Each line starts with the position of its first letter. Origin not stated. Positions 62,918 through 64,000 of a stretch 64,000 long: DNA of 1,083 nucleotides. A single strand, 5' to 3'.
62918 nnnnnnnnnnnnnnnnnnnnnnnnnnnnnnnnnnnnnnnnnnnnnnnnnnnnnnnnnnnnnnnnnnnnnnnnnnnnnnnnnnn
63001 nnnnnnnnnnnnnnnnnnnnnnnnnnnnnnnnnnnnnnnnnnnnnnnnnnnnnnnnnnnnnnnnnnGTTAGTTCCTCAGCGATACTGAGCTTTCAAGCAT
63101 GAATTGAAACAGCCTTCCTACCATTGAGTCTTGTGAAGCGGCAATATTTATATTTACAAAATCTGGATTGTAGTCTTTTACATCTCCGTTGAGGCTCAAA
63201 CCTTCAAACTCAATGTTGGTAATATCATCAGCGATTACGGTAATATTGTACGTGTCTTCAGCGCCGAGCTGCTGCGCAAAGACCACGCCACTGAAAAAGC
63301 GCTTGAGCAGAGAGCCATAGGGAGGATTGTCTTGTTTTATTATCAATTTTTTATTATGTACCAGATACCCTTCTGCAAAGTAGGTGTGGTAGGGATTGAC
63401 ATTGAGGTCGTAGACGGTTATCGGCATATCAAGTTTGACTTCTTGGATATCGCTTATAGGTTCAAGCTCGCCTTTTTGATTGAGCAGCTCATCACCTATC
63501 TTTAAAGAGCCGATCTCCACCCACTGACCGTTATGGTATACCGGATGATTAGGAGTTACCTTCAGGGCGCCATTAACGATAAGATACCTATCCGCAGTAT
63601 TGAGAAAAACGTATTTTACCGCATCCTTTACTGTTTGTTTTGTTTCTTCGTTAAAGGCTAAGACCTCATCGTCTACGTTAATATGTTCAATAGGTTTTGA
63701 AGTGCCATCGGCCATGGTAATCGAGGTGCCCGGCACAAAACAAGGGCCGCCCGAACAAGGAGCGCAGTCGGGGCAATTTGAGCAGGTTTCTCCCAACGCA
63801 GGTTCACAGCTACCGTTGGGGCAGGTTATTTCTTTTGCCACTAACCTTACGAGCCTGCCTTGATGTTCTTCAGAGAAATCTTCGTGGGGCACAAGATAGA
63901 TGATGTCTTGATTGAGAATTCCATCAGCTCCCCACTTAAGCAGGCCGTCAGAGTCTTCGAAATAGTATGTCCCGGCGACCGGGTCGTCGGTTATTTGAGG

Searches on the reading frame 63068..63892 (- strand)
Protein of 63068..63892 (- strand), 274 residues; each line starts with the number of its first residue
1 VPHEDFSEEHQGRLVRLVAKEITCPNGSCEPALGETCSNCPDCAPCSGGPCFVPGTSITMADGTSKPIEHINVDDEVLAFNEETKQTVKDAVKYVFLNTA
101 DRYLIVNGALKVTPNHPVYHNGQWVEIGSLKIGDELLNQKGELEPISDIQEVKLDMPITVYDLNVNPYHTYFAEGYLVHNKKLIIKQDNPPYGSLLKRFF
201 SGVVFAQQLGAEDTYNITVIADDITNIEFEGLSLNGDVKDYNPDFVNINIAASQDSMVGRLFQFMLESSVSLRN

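Call 8: search_protein_families(library=pfam, proteins=[window:63068-63892:-], max_evalue=0.1)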
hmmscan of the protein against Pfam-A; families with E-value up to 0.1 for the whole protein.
window:63068-63892:- (274 aa): 7 families
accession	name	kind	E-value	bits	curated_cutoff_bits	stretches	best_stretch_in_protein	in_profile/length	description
PF07591.16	PT-HINT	-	3.4e-19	69.9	27.7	1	60-181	4-130/137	Pretoxin HINT domain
PF14623.11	Vint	-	8.2e-08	32.7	27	1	50-125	1-71/166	Hint-domain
PF05203.21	Hom_end_hint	-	5.1e-06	27.1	32.1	1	51-81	1-31/228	Hom_end-associated Hint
PF14890.11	Intein_splicing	-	5.4e-06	26.7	35.8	1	59-180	2-155/155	Intein splicing domain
PF13403.11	Hint_2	-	0.00016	22.5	28.4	1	50-86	1-36/147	Hint domain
PF01079.26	Hint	-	0.0002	21.5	29.7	1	46-98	8-58/213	Hint module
PF04656.17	Pox_E6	-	0.018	14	25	1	69-112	397-440/566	Pox virus E6 protein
